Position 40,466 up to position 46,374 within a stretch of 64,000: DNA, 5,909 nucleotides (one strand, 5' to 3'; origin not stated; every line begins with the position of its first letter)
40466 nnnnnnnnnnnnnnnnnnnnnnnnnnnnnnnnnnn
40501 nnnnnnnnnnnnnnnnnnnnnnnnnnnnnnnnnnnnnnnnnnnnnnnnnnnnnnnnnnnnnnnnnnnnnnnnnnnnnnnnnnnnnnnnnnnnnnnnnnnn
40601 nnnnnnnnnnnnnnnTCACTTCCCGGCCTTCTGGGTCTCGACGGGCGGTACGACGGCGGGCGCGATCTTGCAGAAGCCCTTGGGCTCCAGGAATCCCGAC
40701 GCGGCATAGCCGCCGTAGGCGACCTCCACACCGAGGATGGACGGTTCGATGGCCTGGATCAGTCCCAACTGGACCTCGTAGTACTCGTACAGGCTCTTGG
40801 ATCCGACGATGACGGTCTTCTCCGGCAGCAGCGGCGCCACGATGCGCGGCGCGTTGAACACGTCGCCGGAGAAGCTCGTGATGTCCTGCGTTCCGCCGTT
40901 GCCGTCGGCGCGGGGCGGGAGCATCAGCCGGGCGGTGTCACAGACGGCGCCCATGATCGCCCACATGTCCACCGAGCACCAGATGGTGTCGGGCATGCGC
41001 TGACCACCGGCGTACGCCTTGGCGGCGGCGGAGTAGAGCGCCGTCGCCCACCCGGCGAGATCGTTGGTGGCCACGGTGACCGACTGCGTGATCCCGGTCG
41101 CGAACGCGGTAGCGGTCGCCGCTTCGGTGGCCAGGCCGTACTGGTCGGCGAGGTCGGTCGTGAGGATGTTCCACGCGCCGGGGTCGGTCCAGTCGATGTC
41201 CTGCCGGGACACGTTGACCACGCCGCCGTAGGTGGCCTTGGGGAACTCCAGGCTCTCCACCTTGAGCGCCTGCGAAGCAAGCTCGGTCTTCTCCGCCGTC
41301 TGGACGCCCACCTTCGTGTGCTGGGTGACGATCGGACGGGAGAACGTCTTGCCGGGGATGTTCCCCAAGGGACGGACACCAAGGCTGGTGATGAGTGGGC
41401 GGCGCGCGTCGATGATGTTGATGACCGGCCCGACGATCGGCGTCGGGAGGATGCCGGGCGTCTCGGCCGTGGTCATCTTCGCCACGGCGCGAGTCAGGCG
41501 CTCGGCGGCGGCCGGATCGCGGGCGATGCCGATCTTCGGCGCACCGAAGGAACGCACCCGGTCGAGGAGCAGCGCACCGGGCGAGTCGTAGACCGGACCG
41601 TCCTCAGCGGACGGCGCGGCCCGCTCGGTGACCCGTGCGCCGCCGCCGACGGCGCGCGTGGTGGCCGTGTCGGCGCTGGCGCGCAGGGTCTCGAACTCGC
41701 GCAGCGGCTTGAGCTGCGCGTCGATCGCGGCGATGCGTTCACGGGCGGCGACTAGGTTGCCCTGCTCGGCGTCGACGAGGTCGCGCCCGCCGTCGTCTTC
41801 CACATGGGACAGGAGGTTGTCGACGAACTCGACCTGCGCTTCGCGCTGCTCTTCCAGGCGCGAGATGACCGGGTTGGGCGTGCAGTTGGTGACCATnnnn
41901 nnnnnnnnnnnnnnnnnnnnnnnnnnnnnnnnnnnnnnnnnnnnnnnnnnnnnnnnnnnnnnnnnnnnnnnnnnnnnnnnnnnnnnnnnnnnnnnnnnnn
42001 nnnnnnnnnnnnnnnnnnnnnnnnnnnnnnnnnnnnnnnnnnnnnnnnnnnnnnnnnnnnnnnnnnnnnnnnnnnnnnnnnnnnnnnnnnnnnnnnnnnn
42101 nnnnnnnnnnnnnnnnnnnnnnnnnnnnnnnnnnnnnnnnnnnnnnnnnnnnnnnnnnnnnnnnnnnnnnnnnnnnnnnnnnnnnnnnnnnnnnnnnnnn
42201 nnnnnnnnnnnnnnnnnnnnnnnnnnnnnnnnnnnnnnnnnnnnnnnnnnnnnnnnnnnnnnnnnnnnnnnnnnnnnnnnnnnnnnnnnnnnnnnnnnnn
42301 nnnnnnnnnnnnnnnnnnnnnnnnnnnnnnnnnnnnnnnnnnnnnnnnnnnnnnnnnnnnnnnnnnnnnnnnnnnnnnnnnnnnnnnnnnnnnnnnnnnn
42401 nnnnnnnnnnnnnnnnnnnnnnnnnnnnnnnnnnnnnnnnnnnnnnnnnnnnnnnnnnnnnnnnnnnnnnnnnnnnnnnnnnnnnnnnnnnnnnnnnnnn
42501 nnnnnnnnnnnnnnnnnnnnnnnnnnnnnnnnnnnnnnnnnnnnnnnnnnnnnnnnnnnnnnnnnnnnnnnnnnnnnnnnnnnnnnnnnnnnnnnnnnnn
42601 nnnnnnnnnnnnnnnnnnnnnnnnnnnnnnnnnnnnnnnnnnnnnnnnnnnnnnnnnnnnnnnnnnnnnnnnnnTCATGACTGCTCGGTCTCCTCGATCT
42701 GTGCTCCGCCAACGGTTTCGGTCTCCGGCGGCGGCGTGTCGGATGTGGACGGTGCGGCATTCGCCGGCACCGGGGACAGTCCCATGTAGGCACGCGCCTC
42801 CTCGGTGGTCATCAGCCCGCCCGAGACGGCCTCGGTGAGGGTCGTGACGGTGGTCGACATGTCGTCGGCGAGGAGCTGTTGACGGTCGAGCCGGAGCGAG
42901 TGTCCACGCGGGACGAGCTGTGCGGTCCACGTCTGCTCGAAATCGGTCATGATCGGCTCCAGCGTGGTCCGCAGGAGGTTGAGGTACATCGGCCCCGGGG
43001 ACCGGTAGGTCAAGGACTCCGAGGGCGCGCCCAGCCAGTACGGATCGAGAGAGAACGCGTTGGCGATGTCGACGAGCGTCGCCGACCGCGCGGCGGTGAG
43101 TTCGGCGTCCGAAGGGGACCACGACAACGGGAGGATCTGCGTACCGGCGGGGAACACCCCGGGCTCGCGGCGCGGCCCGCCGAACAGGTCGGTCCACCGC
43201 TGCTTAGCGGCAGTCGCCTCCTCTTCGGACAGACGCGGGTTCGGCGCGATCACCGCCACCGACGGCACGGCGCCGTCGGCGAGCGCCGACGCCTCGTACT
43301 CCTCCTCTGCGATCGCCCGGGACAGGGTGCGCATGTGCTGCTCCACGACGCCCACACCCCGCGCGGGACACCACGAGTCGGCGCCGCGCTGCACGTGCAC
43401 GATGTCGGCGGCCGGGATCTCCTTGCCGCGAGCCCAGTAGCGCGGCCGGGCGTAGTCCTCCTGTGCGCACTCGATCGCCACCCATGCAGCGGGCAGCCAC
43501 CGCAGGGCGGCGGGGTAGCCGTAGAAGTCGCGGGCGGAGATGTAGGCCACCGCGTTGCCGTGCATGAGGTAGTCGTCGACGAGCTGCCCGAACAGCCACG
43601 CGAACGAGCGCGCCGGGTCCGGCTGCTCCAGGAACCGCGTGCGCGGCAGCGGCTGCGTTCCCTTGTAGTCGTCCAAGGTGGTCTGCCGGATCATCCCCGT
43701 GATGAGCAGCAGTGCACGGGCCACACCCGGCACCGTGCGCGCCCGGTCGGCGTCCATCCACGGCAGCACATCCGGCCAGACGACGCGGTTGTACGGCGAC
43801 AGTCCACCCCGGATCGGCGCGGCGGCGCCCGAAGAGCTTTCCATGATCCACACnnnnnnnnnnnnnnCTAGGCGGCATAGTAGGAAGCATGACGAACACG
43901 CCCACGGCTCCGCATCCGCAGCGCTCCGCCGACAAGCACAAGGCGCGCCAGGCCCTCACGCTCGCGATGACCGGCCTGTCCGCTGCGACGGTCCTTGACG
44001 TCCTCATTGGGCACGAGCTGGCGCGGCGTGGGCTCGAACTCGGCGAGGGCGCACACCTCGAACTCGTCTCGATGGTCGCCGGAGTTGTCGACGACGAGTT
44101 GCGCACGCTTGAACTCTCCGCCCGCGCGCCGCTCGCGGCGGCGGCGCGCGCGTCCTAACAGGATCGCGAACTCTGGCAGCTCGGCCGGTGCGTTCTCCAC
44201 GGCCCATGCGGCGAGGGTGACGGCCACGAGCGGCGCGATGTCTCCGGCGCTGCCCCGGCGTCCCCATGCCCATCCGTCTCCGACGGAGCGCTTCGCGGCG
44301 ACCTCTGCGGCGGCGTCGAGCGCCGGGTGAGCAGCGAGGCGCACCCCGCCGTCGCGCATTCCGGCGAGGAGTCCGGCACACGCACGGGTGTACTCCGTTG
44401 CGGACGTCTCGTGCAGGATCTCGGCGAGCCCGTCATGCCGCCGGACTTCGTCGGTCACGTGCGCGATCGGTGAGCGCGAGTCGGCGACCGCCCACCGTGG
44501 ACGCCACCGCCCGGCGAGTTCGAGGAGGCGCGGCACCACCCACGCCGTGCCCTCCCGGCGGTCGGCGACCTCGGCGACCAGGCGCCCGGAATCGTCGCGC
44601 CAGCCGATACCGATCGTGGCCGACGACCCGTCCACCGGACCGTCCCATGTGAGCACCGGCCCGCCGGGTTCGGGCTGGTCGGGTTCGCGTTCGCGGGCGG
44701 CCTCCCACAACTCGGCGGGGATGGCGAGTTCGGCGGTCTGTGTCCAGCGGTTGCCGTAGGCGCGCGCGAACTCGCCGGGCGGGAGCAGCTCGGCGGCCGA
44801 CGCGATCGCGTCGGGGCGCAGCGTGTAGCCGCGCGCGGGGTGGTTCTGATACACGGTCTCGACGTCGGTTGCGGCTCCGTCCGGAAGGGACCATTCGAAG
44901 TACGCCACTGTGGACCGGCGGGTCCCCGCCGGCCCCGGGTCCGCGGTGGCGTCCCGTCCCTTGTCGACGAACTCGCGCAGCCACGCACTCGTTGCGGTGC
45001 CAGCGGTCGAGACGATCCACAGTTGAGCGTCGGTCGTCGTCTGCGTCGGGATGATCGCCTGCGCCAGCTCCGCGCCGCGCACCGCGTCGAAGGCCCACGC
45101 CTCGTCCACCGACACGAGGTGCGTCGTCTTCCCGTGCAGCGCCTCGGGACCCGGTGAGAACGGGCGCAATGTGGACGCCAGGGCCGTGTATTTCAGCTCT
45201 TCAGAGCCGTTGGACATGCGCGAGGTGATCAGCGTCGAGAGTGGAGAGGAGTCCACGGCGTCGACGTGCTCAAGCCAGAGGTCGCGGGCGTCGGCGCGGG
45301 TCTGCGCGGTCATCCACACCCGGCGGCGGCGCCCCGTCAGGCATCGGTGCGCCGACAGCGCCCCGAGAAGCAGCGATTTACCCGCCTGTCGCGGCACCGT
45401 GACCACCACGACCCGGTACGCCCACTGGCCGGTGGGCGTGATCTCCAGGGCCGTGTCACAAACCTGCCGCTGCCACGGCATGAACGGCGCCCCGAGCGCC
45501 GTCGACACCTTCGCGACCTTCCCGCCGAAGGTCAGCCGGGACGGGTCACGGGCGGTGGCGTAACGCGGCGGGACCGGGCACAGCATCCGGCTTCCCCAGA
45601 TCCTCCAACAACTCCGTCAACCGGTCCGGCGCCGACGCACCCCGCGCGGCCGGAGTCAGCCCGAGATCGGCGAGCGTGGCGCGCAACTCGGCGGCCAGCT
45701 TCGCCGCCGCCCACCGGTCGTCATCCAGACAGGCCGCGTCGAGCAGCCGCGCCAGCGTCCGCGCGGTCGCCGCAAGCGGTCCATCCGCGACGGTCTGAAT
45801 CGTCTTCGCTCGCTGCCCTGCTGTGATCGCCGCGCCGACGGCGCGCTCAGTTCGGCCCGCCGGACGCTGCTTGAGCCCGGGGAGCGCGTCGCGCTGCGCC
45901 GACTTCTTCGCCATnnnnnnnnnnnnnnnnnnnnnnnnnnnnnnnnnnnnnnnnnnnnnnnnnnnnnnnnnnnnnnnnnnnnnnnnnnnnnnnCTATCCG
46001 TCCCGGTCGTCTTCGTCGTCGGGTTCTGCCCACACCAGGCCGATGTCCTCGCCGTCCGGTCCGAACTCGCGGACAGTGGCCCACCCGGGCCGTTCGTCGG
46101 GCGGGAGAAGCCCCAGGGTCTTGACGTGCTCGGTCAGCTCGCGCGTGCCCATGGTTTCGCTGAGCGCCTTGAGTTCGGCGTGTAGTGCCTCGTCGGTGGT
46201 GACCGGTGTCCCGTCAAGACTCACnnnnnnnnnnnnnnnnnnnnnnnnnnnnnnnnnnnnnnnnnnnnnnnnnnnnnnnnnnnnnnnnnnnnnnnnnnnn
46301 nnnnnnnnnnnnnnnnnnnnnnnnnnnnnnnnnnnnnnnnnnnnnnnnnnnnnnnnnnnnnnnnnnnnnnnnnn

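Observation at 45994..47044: Prophage-encoded deaminase-fold toxin candidate with a coupled small immunity-like gene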

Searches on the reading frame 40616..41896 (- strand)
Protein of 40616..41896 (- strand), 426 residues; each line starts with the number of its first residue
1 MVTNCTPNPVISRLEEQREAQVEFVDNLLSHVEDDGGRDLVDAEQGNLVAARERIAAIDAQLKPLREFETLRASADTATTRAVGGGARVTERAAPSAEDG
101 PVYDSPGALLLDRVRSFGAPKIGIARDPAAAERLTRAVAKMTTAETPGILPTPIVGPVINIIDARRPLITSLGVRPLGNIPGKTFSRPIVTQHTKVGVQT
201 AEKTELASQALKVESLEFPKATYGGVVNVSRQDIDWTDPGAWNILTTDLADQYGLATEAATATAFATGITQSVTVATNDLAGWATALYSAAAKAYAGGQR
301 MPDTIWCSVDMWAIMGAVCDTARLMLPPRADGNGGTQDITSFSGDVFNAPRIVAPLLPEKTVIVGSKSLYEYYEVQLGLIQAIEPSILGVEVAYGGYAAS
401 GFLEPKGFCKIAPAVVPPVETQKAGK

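Call 18: search_protein_families(library=phrogs, proteins=[window:40616-41896:-], max_evalue=0.001)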
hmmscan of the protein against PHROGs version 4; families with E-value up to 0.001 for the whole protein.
window:40616-41896:- (426 aa): 2 families
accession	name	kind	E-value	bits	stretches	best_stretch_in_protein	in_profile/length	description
phrog_2263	-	head and packaging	5.7e-42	145.3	1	71-415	214-545/551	major head protein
phrog_10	-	head and packaging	8.3e-07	29.3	1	14-275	268-496/752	major head protein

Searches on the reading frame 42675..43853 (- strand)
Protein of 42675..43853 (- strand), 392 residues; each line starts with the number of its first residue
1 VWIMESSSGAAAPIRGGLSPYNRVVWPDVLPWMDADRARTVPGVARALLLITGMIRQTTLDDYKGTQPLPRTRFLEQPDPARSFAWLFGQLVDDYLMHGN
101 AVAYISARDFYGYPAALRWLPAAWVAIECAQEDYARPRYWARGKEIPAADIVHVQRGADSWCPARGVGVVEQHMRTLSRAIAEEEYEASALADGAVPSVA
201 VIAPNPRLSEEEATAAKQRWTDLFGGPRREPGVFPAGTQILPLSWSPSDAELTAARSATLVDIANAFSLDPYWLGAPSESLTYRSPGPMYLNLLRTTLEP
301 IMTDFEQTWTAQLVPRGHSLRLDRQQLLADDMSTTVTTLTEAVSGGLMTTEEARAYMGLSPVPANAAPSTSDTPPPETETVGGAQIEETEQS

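Call 18: search_protein_families(library=phrogs, proteins=[window:42675-43853:-], max_evalue=0.001)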
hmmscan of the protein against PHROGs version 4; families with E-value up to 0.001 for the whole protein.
window:42675-43853:- (392 aa): 3 families
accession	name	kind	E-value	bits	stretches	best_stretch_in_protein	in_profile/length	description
phrog_12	-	head and packaging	3.3e-43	149.7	1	72-371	128-428/646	portal protein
phrog_2662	-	head and packaging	4.6e-37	128.9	1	72-366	106-412/717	portal protein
phrog_5929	-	head and packaging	1.2e-11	45.4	1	183-364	4-187/228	portal protein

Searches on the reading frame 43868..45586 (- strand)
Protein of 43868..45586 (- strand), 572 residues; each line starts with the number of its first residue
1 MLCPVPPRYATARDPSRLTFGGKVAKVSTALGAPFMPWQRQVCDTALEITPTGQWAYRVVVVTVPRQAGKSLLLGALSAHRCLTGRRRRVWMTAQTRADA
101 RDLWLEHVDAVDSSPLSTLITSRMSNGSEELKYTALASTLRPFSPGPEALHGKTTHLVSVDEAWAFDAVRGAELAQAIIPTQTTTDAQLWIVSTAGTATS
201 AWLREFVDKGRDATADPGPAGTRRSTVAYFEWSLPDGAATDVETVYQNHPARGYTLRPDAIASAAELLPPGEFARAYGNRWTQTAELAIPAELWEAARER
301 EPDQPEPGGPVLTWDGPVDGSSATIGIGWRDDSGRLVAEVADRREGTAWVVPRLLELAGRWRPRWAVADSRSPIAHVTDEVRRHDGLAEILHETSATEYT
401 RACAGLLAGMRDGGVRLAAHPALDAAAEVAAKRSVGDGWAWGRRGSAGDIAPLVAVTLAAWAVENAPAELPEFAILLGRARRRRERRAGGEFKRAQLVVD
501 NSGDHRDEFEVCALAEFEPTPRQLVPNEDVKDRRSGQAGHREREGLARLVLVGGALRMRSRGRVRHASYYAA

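Call 3: search_protein_families(library=pfam, proteins=[window:43868-45586:-], max_evalue=0.1)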
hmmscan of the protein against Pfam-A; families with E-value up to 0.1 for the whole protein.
window:43868-45586:- (572 aa): 5 families
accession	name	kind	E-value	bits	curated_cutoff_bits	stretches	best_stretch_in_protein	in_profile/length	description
PF03354.21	TerL_ATPase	-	0.00014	22.1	23.7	1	56-199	20-165/178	Terminase large subunit, ATPase domain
PF03237.21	Terminase_6N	-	0.00018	21.6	22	1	65-188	5-130/215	Terminase large subunit, T4likevirus-type, N-terminal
PF05876.18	GpA_ATPase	-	0.00081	19.5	25.6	1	56-206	26-184/247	Phage terminase large subunit gpA, ATPase domain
PF05127.21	NAT10_TcmA_helicase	-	0.0009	19.6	22.7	1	61-167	1-102/176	RNA cytidine acetyltransferase NAT10/TcmA, helicase domain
PF04978.18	MST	-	0.0098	16.8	27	0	357-393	109-145/149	Mycothiol-S-transferase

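Call 7: search_protein_families(library=phrogs, proteins=[window:43868-45586:-], max_evalue=0.01)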
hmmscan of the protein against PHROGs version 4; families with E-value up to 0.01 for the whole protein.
window:43868-45586:- (572 aa): 4 families
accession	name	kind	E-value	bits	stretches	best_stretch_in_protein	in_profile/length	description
phrog_9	-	head and packaging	8.5e-55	187.9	1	21-472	79-672/812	terminase large subunit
phrog_2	-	head and packaging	1.5e-16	61.4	1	34-479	266-597/807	terminase large subunit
phrog_21511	-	unknown function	0.0022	18.8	1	177-205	19-46/52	-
phrog_7579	-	head and packaging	0.0023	18.2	0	60-207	20-158/239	terminase large subunit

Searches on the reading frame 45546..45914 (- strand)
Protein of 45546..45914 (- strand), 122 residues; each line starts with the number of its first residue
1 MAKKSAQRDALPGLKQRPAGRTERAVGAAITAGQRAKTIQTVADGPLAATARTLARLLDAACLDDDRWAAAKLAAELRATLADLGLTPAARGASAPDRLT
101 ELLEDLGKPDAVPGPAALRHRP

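Call 3: search_protein_families(library=pfam, proteins=[window:45546-45914:-], max_evalue=0.1)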
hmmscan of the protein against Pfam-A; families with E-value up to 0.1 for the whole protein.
window:45546-45914:- (122 aa): 2 families
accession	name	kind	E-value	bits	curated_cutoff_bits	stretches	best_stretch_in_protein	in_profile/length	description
PF23931.1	Terminase_6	-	5.6e-05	24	27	1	34-94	6-72/96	Terminase small subunit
PF05119.17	Terminase_4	-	0.035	14.9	24.7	1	70-93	67-90/98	Phage terminase, small subunit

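Call 6: search_protein_families(library=ncbifam, proteins=[window:45546-45914:-], max_evalue=0.1)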
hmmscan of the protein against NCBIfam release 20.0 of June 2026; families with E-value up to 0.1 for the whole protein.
window:45546-45914:- (122 aa): 2 families
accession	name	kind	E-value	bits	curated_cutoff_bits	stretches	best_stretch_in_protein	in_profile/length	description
NF041352.1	XopN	equivalog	0.005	15.3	1000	1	4-91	38-131/719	type III secretion system effector XopN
TIGR03042.1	PS_II_psbQ_bact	equivalog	0.057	13.3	106.9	1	39-85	67-112/142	photosystem II protein PsbQ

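Call 7: search_protein_families(library=phrogs, proteins=[window:45546-45914:-], max_evalue=0.01)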
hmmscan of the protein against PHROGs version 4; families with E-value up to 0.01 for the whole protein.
window:45546-45914:- (122 aa): 2 families
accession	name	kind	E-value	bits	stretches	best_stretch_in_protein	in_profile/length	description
phrog_15169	-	head and packaging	1.3e-11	45.9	1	16-111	30-124/135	terminase small subunit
phrog_226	-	tail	0.0066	17.3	0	51-91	76-114/157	minor tail protein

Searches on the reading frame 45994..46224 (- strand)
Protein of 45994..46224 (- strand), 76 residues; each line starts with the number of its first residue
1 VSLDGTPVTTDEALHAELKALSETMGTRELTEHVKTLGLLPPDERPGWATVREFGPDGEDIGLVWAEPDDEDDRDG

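Call 3: search_protein_families(library=pfam, proteins=[window:45994-46224:-], max_evalue=0.1)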
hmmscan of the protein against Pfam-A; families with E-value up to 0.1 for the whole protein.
window:45994-46224:- (76 aa): 0 families

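Call 6: search_protein_families(library=ncbifam, proteins=[window:45994-46224:-], max_evalue=0.1)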
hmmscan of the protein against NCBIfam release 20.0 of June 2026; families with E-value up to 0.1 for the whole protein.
window:45994-46224:- (76 aa): 0 families

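Call 7: search_protein_families(library=phrogs, proteins=[window:45994-46224:-], max_evalue=0.01)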
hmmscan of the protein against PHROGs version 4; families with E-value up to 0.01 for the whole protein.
window:45994-46224:- (76 aa): 0 families

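Call 12: find_homologous_proteins(query=window:45994-46224:-, max_evalue=0.01)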
Query window:45994-46224:- (76 aa): 2 proteins with E <= 0.01 among 4 candidates.
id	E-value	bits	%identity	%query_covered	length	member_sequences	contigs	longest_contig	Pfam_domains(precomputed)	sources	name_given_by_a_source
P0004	1.6e-43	164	100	100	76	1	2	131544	-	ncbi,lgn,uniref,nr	ncbi:hypothetical protein [Phytomonospora endophytica]|uniref:Uncharacterized protein n=1 Tax=Phytom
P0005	1.6e-30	122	77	99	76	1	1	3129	-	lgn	-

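Call 70: predict_structure(alignment_id=A6)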
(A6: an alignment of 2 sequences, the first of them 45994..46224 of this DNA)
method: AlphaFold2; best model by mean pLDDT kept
length: 76 residues; sequences in the alignment: 2
mean_pLDDT: 69.0   pTM: 0.43
mean pLDDT of the five models: 69.0, 57.5, 53.6, 53.6, 51.3
residues with pLDDT >= 90: 0; 70-90: 46; 50-70: 24; < 50: 6
segments of 3 or more residues with pLDDT < 50: none
pLDDT, mean of each block of 10 residues (from residue 1): 50 75 79 80 72 73 65 50
secondary structure, 60 per line:
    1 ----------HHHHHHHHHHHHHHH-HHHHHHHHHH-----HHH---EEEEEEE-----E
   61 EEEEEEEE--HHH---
elements in order: H11-25 H27-36 E48-54 E60-68

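Call 90: search_protein_families(library=padloc, proteins=[window:45994-46224:-], max_evalue=0.001)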
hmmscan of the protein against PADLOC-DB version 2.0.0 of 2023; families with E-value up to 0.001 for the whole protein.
window:45994-46224:- (76 aa): 0 families
